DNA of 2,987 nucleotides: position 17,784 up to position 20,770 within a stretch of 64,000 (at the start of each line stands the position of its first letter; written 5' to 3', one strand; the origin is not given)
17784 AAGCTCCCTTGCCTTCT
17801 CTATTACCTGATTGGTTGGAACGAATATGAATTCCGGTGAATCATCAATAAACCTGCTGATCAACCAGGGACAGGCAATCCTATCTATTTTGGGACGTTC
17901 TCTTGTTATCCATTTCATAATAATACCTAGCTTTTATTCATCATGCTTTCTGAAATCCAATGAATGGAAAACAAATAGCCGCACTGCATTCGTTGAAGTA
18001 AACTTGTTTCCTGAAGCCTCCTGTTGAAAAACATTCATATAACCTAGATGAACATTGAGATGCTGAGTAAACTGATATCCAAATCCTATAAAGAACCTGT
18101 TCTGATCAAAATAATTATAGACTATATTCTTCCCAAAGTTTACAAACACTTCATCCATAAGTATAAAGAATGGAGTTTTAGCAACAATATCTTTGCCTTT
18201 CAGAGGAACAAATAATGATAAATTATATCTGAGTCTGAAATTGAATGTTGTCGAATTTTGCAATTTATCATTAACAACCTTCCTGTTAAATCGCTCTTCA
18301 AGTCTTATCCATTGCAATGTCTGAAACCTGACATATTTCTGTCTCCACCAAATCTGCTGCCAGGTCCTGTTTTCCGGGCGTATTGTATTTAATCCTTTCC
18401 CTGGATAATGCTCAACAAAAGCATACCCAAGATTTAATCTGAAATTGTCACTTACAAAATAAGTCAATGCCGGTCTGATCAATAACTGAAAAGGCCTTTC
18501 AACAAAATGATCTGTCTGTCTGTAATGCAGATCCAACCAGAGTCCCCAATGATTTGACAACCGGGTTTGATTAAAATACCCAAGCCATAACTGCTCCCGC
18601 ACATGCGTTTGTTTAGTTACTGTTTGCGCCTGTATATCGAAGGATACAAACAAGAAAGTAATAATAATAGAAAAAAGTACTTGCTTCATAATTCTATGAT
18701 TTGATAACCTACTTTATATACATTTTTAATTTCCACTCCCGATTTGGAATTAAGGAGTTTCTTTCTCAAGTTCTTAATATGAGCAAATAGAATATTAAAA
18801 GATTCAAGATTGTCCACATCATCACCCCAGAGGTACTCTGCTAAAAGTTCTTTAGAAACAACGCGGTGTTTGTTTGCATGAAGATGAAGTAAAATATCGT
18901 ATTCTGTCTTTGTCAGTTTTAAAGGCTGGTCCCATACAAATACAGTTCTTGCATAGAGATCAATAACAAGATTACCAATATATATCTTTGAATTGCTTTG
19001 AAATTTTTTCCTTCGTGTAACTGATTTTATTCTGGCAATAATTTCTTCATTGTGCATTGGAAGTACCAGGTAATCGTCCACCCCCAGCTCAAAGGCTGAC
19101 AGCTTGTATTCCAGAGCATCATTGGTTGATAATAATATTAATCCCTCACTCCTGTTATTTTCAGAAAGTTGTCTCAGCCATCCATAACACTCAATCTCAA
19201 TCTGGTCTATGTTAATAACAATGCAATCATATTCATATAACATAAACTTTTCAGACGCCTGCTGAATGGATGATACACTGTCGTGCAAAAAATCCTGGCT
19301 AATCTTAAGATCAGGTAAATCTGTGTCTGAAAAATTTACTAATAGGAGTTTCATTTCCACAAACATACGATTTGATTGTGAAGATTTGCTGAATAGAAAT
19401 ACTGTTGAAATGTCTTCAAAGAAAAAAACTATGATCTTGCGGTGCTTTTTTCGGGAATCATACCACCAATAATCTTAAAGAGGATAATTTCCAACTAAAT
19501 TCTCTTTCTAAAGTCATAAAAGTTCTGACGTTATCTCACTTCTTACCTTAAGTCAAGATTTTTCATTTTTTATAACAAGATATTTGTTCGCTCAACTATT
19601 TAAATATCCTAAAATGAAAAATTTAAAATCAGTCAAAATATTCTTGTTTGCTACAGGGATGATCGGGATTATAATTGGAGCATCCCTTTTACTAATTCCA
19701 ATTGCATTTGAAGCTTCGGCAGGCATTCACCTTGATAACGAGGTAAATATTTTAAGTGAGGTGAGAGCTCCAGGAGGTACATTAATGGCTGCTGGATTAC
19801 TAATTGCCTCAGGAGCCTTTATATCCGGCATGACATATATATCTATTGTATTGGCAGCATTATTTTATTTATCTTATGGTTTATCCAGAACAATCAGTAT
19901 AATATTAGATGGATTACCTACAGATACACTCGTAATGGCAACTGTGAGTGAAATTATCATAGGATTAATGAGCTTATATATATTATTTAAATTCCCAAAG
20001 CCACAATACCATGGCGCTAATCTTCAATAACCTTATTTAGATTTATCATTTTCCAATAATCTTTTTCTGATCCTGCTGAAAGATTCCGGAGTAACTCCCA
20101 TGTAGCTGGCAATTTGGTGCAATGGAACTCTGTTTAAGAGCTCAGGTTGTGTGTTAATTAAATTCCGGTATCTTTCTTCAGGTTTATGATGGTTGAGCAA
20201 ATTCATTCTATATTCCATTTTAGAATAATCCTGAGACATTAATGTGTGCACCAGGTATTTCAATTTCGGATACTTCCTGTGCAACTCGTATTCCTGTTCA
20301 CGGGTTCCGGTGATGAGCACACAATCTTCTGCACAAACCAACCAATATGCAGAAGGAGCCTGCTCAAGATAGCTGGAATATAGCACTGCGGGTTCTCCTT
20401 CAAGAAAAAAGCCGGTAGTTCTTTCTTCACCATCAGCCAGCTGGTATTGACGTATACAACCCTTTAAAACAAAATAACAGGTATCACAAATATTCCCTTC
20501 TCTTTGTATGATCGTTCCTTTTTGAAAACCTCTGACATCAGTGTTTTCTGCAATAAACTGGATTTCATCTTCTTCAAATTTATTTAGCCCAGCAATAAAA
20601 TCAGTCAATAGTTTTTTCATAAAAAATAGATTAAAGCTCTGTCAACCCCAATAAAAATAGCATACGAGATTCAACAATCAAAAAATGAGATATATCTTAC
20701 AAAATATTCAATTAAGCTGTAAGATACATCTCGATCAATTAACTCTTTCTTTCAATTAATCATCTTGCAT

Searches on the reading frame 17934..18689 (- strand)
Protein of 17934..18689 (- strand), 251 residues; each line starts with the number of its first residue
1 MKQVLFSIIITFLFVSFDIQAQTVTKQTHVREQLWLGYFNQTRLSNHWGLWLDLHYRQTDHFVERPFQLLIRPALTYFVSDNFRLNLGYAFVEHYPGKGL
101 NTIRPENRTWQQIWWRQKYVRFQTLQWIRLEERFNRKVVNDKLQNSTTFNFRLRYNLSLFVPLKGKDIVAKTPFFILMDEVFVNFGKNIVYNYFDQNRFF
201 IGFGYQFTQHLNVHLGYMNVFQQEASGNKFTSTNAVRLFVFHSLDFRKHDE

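Call 47: search_protein_families(library=pfam, proteins=[window:17934-18689:-], max_evalue=0.00001)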
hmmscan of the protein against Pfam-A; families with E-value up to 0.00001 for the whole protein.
window:17934-18689:- (251 aa): 1 family
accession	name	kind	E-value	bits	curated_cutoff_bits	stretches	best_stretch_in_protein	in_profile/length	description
PF10677.15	DUF2490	-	1.1e-49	169.1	29.8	1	33-230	2-185/186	Protein of unknown function (DUF2490)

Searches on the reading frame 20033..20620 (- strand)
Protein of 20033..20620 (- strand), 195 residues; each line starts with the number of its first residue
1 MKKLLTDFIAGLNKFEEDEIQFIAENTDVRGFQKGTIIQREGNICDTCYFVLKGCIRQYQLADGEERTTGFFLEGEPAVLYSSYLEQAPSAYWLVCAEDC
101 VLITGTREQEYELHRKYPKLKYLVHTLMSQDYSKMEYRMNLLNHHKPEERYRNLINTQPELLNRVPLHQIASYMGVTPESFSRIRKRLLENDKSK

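Call 47: search_protein_families(library=pfam, proteins=[window:20033-20620:-], max_evalue=0.00001)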
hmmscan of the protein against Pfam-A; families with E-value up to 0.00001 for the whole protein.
window:20033-20620:- (195 aa): 1 family
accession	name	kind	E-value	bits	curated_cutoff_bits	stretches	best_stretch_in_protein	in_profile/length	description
PF00027.35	cNMP_binding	-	2e-10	40.9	27.5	1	30-113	2-85/89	Cyclic nucleotide-binding domain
